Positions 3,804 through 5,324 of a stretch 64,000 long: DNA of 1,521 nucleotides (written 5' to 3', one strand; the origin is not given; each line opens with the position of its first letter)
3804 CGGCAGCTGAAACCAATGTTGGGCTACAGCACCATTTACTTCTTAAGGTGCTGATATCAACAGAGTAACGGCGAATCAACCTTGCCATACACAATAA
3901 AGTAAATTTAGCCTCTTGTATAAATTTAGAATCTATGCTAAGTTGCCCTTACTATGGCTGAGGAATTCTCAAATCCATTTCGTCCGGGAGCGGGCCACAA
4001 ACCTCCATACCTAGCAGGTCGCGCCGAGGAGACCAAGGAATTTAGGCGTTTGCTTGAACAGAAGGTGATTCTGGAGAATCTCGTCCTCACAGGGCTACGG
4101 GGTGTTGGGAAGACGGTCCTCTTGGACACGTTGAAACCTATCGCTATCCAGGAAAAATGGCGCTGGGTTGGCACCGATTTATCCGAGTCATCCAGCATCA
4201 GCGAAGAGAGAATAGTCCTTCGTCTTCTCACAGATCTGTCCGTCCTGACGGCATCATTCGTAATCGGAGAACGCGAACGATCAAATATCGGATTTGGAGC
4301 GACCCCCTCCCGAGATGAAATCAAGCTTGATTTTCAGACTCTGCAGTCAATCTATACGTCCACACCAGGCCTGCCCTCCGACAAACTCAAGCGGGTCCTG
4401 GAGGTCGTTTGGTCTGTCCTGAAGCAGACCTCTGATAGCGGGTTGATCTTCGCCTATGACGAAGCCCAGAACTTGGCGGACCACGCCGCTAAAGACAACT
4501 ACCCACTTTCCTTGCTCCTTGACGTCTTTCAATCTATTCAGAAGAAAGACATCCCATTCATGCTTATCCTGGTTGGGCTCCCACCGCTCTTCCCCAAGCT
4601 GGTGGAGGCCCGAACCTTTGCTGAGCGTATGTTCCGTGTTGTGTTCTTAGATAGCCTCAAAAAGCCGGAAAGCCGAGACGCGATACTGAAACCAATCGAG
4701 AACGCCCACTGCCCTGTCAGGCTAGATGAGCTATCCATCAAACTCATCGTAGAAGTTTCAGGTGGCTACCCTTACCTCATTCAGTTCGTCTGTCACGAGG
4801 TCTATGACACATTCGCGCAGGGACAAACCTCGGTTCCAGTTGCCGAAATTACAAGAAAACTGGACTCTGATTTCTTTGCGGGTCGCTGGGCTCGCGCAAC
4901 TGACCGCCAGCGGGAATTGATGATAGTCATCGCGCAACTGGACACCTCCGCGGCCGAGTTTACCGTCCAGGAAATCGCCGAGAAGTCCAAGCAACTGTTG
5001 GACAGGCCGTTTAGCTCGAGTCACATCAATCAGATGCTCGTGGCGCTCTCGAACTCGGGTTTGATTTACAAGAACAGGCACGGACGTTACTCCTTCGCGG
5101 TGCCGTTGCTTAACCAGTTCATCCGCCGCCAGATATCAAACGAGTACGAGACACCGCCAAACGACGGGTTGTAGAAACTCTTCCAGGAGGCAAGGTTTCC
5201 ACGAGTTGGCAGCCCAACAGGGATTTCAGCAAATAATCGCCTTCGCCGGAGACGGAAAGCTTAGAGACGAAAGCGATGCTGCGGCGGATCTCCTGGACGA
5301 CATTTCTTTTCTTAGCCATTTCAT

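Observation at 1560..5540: Lower-GC three-gene island: Hanks kinase + small ORF + STAND-like wHTH ATPase — candidate undescribed defence or signalling module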

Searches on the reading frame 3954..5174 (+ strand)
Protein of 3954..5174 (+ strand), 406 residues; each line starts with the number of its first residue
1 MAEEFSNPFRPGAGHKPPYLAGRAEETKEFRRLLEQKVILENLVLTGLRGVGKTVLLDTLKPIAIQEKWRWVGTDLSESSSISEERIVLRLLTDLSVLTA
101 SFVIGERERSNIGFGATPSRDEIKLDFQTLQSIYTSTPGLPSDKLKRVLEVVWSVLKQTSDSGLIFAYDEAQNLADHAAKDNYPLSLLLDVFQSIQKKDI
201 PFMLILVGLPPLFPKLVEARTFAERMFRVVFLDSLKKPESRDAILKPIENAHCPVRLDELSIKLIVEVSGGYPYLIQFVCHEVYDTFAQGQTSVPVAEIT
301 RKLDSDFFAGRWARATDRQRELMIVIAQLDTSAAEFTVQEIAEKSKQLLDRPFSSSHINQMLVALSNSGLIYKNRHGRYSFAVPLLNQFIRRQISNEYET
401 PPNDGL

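Call 3: search_protein_families(library=pfam, proteins=[window:3954-5174:+], max_evalue=0.01)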
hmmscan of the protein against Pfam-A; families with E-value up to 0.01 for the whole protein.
window:3954-5174:+ (406 aa): 3 families
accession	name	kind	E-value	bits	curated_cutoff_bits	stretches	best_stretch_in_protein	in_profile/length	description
PF13191.12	AAA_16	-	2.6e-09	38.2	32.6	1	20-177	2-147/167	AAA ATPase domain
PF13401.12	AAA_22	-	1.1e-05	26.2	27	1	43-214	8-128/130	AAA domain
PF10236.15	DAP3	-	0.0028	17.4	23.1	0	30-69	14-52/311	Mitochondrial ribosomal death-associated protein 3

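Call 4: search_protein_families(library=padloc, proteins=[window:3954-5174:+], max_evalue=0.1)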
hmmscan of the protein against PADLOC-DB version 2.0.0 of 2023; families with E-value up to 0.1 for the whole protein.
window:3954-5174:+ (406 aa): 4 families
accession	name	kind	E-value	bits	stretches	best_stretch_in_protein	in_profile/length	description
PDLC02928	NDT_II-A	-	0.00083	16.9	1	316-387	171-240/279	-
PDLC03409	REase_II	-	0.0024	14.7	1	291-323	171-203/408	Type II restriction enzyme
PDLC01859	CARF3--CARF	-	0.0076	14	1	322-385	151-212/213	-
PDLC04787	PDC-S01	-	0.017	12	0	23-62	13-49/412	-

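Call 5: search_protein_families(library=ncbifam, proteins=[window:3954-5174:+], max_evalue=0.1)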
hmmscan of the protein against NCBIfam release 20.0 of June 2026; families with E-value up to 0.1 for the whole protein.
window:3954-5174:+ (406 aa): 3 families
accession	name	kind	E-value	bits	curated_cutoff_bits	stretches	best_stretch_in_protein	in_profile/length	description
TIGR03015.1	pepcterm_ATPase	hypoth_equivalog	0.00015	21.3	324.5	1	164-299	125-259/269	XrtA/PEP-CTERM system-associated ATPase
NF038232.1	STM3845_fam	equivalog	0.04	13.6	100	1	317-387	179-249/277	retron St85 family effector protein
NF047389.1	ATPase_Sll1717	subfamily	0.065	12.3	75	0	41-63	30-52/454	P-loop ATPase, Sll1717 family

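Call 25: find_homologous_proteins(query=window:3954-5171:+, max_evalue=0.00001)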
Query window:3954-5171:+ (406 aa): 7193 proteins with E <= 0.00001 among 8000 candidates; the best 120 are listed.
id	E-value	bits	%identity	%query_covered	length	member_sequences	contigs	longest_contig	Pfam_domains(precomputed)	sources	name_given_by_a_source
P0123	3.0e-265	897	100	100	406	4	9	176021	PF13401.13,PF13191.13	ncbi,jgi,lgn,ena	-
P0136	1.3e-243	826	91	100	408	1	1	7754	PF13191.13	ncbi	-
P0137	3.6e-241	818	91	100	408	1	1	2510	PF13401.13,PF13191.13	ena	-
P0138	7.3e-240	814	93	98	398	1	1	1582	PF13191.13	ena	-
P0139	1.0e-209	714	80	98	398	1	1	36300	PF13191.13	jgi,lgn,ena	-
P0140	2.1e-206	704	86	91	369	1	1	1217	PF13401.13,PF13191.13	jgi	jgi:hypothetical protein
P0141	2.3e-196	671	74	97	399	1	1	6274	PF13401.13,PF13191.13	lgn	-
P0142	7.0e-195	666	74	97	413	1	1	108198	PF13191.13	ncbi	-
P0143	1.8e-193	661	72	100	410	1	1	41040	PF13191.13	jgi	jgi:hypothetical protein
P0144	1.4e-191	655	73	98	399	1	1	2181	PF13191.13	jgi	-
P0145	2.7e-189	647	74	96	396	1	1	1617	PF13191.13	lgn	-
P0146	3.6e-188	644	72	98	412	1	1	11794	PF13191.13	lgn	-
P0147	3.9e-188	643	74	97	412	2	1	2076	PF13191.13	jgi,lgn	jgi:hypothetical protein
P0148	1.8e-187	641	73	96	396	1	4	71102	PF13191.13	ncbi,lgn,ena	-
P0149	3.3e-187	640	73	98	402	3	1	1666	PF13401.13,PF13191.13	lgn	-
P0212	6.4e-172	590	69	96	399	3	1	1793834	PF13401.13,PF13191.13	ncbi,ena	-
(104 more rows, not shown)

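Call 27: find_related_loci(query=A3, collection=metagenome_contigs, flank=8000)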
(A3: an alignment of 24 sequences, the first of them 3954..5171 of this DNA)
Query A3 (406 aa) in metagenome_contigs; peptide patterns used: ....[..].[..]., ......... (x = any residue, [..] = any of these).
600 stretches matched a pattern (row limit reached: there are more); 517 encode a relative of the query (tblastn E <= 1e-3); the best 80 are kept; 80 distinct loci.
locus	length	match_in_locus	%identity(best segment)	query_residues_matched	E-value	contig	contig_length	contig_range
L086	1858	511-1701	80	1-397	0e+0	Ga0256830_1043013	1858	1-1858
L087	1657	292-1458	69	5-393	0e+0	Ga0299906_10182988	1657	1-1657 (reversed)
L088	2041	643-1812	68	5-393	0e+0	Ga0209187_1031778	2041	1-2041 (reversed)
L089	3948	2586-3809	67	1-402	0e+0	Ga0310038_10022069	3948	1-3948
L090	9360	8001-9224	67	1-402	0e+0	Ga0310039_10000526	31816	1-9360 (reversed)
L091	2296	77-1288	67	3-401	0e+0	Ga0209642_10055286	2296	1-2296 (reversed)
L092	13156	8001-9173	68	7-397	0e+0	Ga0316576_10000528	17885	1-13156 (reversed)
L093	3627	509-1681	68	13-403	0e+0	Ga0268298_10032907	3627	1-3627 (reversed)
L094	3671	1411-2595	67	4-393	0e+0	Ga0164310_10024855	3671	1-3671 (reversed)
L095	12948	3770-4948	67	1-393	3e-180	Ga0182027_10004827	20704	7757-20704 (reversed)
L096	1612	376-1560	67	4-393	0e+0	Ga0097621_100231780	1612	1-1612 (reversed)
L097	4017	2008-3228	65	5-404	0e+0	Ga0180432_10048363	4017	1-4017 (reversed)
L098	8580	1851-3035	67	4-393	5e-178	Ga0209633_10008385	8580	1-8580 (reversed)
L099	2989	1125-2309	68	4-393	0e+0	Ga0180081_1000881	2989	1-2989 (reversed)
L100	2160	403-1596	66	4-396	0e+0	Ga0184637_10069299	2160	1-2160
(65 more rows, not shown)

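Call 30: find_encoding_contigs(protein=P0136, flank=8000, max_places=3)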
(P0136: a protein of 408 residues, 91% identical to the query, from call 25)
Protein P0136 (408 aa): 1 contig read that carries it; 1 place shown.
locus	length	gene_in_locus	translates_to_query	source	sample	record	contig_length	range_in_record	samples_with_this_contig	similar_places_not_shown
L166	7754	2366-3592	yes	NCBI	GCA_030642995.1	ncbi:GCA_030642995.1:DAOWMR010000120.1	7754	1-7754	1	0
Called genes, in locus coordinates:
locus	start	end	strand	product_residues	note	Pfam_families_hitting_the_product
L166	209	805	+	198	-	-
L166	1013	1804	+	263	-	PF00583:Acetyltransf_1 (weak)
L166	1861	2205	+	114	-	PF06108:DUF952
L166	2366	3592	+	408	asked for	PF13191:AAA_16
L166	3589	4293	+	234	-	PF01048:PNP_UDP_1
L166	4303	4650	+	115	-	-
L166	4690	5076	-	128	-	-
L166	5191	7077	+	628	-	PF14470:bPH_3 (weak), PF05496:RuvB_N (faint), PF00004:AAA, PF17866:AAA_lid_6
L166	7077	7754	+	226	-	?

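Call 31: find_encoding_contigs(protein=P0139, flank=8000, max_places=3)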
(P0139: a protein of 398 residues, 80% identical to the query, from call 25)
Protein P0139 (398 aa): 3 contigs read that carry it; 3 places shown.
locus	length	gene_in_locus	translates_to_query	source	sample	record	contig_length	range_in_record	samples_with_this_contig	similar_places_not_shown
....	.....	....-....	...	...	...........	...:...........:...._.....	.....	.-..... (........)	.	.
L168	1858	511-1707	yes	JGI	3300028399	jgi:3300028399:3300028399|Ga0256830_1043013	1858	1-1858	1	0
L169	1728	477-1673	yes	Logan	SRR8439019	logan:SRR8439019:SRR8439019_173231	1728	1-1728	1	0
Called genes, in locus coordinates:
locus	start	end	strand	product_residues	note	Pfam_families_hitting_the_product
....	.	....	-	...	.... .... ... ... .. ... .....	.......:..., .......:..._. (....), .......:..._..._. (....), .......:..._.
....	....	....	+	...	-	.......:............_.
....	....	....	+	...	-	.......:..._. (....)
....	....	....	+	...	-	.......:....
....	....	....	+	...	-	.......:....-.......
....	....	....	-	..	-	-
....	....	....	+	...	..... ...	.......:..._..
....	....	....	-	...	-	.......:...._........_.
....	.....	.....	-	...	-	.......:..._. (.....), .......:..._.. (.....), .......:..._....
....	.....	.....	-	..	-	?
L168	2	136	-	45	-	?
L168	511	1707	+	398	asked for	PF13191:AAA_16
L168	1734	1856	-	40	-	?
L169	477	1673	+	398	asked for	PF13191:AAA_16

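Call 33: search_solved_structures(query=A3, max_evalue=1)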
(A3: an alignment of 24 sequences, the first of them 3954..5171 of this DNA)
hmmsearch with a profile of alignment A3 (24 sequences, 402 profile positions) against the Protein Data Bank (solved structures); distinct sequences matched with E-value up to 1: 2.
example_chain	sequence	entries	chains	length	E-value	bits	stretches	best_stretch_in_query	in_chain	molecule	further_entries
2m45_A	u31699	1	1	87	0.096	14.9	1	302-375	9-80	Minichromosome maintenance protein MCM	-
4fdg_B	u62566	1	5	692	0.17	14.2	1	249-375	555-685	Minichromosome maintenance protein MCM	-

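Call 65: search_protein_families(library=phrogs, proteins=[window:3954-5171:+], max_evalue=0.01)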
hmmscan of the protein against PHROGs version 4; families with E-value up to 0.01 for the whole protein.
window:3954-5171:+ (406 aa): 1 family
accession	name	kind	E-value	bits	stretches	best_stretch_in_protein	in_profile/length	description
phrog_6841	-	unknown function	9.2e-65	220.3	1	4-396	19-418/470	-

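Call 66: predict_structure(alignment_id=A3)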
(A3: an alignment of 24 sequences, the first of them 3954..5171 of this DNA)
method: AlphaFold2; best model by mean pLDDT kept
length: 406 residues; sequences in the alignment: 24
mean_pLDDT: 76.8   pTM: 0.58
mean pLDDT of the five models: 76.8, 75.9, 74.8, 73.6, 72.9
residues with pLDDT >= 90: 84; 70-90: 212; 50-70: 61; < 50: 49
segments of 3 or more residues with pLDDT < 50: 1-3, 11-22, 211-232, 399-406
pLDDT, mean of each block of 10 residues (from residue 1): 58 40 65 73 61 67 88 69 80 89 84 80 91 93 92 90 85 61 74 84 77 43 41 69 78 81 90 75 84 88 79 85 94 89 94 94 80 75 83 72 39
secondary structure, 60 per line:
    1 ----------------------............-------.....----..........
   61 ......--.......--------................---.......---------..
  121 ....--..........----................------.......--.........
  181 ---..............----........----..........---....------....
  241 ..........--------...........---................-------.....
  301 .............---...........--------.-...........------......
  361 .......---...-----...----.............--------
elements in order: H23-34 E42-46 H51-66 E69-75 H84-99 E103-109 E119-124 H127-136 H141-156 E163-169 H172-180 H184-197 E202-209 H214-223 E227-230 H237-250 H259-269 H273-288 H296-313 H317-327 H338-348 H355-367 E371-373 E379-381 H386-398

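Call 68: search_dna_similar(query=window:3954-5171:+, collection=phages, mode=protein, max_rows=15)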
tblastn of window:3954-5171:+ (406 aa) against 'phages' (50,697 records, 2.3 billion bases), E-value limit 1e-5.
Records with a match: 1; places in all: 1; records where one place covers at least 80% of the query: 1.
Best place of each record, by identity: <60% 1.
By first word of the organism name: Bacteriophage 1.
By host as written in the record: - 1.
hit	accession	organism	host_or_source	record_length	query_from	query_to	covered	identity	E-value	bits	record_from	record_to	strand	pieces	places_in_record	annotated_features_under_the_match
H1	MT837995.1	Bacteriophage sp.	human fecal samples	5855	7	391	95%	28.6%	4e-29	125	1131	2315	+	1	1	record has no annotation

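Call 69: search_dna_similar(query=window:3954-5171:+, collection=plasmids, mode=protein, max_rows=25)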
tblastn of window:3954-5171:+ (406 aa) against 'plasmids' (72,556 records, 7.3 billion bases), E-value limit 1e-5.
Records with a match: 108; places in all: 125; records where one place covers at least 80% of the query: 92.
Best place of each record, by identity: <60% 108.
By first word of the organism name: Rhodococcus 27; Arthrobacter 10; Clavibacter 9; Sphingobium 8; Paenarthrobacter 7; Pseudarthrobacter 3; Gordonia 2; Pseudomonas 2; Sphingomonas 2; Cellulosimicrobium 2; and 31 more.
By predicted mobility (MOB-suite, as given by PLSDB): non-mobilizable 51; mobilizable 31; conjugative 26.
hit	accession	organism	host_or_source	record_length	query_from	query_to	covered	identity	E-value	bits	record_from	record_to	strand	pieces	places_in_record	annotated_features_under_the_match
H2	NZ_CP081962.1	Curtobacterium sp. TC1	Medicago sativa,cell culture,seed ...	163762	7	393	95%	30.9%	2e-24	113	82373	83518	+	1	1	ATP-binding protein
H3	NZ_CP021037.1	Clavibacter michiganensis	Medicago truncatula,cell culture,stem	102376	6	393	96%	30.6%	2e-28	125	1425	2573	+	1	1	ATP-binding protein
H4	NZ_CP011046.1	Clavibacter michiganensis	Medicago truncatula,cell culture,stem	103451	6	393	96%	30.6%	2e-28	125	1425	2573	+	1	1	ATP-binding protein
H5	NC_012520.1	Rhodococcus opacus B4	-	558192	7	403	98%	29.8%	4e-37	150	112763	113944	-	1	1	ATP-binding protein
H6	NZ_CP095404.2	Rhodococcus opacus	Whole organism,nitrophenolics and ...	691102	7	403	98%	29.8%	4e-37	150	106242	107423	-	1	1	ATP-binding protein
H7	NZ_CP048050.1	Clavibacter capsici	Pepper,cell culture,Stem of infected ...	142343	7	401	97%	29.9%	3e-25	115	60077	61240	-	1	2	ATP-binding protein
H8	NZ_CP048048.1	Clavibacter capsici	Pepper,cell culture,Stem of infected ...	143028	7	401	97%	29.9%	3e-25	115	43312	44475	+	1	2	ATP-binding protein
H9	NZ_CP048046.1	Clavibacter capsici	Pepper,cell culture,Stem of infected ...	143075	7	401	97%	29.9%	3e-25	115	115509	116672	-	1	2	ATP-binding protein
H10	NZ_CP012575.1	Clavibacter capsici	pepper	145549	7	401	97%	29.9%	3e-25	115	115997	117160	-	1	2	ATP-binding protein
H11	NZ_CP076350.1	Clavibacter michiganensis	Solanum lycopersicum (tomato),plant ...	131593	6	393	96%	30.4%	3e-30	130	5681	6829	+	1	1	ATP-binding protein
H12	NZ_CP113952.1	Rhodococcus sp. JS3073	culture,soil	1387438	7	398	97%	30.1%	3e-37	151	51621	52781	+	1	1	record has no annotation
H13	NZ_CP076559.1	Sphingobium xenophagum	bacteria,La Roche-Posay thermal water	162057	7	392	95%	30.3%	6e-25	114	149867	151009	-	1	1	AAA family ATPase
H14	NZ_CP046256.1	Sphingobium sp. CAP-1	cell culture,activated sludge of ...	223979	7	392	95%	30.3%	6e-25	114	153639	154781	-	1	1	AAA family ATPase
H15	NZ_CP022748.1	Sphingobium xenophagum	cell culture,electronic ...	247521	7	392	95%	30.3%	6e-25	114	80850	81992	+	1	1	AAA family ATPase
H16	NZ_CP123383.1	Gordonia sp. SMJS1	Pure culture,sediment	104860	7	404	98%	29.4%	7e-28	123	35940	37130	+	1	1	ATP-binding protein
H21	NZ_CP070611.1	Rhodococcus koreensis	cell culture,rhizosphere of apple ...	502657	7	393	95%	30.0%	3e-38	154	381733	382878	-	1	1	ATP-binding protein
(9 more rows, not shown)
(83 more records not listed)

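Call 71: get_annotated_region(hit=H3, flank=5000)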
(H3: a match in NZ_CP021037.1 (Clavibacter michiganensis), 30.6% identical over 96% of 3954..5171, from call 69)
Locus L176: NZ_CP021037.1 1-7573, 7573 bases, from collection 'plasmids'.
description: Clavibacter michiganensis subsp. insidiosus strain R1-3 plasmid pCI3, complete sequence
organism: Clavibacter michiganensis (NCBI taxid 33014)
taxonomy: Bacteria; Actinomycetota; Actinomycetes; Micrococcales; Microbacteriaceae; Clavibacter; Clavibacter michiganensis
host: -; source: Medicago truncatula,cell culture,stem; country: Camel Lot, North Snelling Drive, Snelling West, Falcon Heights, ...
typing (MOB-suite, as given by PLSDB): mobilizable; replicon rep_cluster_966; relaxase MOBF
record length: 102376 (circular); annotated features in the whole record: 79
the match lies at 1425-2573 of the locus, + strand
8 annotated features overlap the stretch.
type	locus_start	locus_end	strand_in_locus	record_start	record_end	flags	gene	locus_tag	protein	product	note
CDS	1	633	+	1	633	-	-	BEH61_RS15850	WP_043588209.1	AAA family ATPase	-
CDS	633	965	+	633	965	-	-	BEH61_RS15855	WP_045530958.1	hypothetical protein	-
CDS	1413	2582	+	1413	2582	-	-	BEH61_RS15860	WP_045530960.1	ATP-binding protein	-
CDS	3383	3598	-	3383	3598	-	-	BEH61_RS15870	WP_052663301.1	hypothetical protein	-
CDS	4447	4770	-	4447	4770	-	-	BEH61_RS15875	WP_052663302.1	hypothetical protein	-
CDS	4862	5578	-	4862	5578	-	-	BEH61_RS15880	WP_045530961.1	phenylalanine--tRNA ligase beta subunit-related protein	-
CDS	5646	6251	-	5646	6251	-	-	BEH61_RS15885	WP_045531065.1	XRE family transcriptional regulator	GO:0006355 - regulation of DNA-templated transcription [Evidence IEA]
CDS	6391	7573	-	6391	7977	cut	-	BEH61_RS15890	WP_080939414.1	RICIN domain-containing protein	-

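Call 72: get_annotated_region(hit=H13, flank=5000)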
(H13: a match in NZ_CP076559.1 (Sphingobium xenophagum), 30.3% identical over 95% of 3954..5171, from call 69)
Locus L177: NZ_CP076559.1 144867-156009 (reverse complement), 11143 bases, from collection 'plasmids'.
description: Sphingobium xenophagum strain PH3-15 plasmid pSH2, complete sequence
organism: Sphingobium xenophagum (NCBI taxid 121428)
taxonomy: Bacteria; Pseudomonadota; Alphaproteobacteria; Sphingomonadales; Sphingomonadaceae; Sphingobium; Sphingobium xenophagum
host: -; source: bacteria,La Roche-Posay thermal water; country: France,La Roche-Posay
typing (MOB-suite, as given by PLSDB): conjugative; relaxase MOBF; mating-pair formation MPF_F
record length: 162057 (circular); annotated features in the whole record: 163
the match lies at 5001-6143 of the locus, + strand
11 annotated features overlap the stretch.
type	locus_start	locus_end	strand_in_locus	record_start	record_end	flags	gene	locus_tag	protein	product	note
CDS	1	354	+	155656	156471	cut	-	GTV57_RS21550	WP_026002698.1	conjugal transfer protein TraF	-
CDS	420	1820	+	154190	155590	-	-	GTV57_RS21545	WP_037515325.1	conjugal transfer protein TraH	-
CDS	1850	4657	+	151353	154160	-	-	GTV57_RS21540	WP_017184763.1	conjugal transfer protein TraG N-terminal domain-containing protein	-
CDS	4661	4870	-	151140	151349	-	-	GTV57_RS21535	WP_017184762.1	hypothetical protein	-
CDS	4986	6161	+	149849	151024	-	-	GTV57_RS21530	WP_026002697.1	AAA family ATPase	-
CDS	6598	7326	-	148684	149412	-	istB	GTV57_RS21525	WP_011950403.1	IS21-like element helper ATPase IstB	-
CDS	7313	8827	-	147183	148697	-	istA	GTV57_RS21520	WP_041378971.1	IS21 family transposase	-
CDS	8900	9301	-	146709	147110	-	soxR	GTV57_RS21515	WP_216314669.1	redox-sensitive transcriptional activator SoxR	GO:0006355 - regulation of DNA-templated transcription [Evidence IEA]; GO:0006979 - response to oxidative stress ...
CDS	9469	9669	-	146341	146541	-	-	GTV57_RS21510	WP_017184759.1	hypothetical protein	-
CDS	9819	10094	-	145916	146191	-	-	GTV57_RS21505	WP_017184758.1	HU family DNA-binding protein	GO:0030261 - chromosome condensation [Evidence IEA]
CDS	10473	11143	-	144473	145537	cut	-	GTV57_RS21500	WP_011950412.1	PIN domain-containing protein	-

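Call 73: get_annotated_region(hit=H21, flank=5000)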
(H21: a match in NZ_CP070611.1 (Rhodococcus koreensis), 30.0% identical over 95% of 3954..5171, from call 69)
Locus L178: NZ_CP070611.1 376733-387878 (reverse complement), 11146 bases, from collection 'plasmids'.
description: Rhodococcus koreensis strain R85 plasmid unnamed2, complete sequence
organism: Rhodococcus koreensis (NCBI taxid 99653)
taxonomy: Bacteria; Actinomycetota; Actinomycetes; Mycobacteriales; Nocardiaceae; Rhodococcus; Rhodococcus koreensis
host: -; source: cell culture,rhizosphere of apple plantlets grown in replant diseased soil; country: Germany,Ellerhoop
typing (MOB-suite, as given by PLSDB): non-mobilizable; replicon rep_cluster_313
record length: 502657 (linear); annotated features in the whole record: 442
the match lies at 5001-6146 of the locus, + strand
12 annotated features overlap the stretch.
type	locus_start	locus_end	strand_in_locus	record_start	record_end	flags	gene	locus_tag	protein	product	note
CDS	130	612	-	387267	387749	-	-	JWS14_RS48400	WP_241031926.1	hypothetical protein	-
CDS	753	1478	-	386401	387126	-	-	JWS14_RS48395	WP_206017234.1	GAF and ANTAR domain-containing protein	-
CDS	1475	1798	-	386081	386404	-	-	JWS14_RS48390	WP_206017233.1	hypothetical protein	-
CDS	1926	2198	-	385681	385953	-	-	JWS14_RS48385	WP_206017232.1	LuxR C-terminal-related transcriptional regulator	GO:0006355 - regulation of DNA-templated transcription [Evidence IEA]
CDS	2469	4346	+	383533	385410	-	-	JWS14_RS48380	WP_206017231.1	RNB domain-containing ribonuclease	-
CDS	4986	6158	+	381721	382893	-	-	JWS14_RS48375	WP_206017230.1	ATP-binding protein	-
CDS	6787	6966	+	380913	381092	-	-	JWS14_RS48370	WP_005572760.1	YegP family protein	-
CDS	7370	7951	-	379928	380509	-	-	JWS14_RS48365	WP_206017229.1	transglycosylase family protein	-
CDS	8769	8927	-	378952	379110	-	-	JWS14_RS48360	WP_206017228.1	hypothetical protein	-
CDS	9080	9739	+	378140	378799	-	-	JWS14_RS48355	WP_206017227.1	pyridoxamine 5'-phosphate oxidase family protein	-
CDS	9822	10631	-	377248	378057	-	-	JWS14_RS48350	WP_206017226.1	GvpL/GvpF family gas vesicle protein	-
CDS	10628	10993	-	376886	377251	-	gvpJ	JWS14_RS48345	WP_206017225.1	gas vesicle protein GvpJ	-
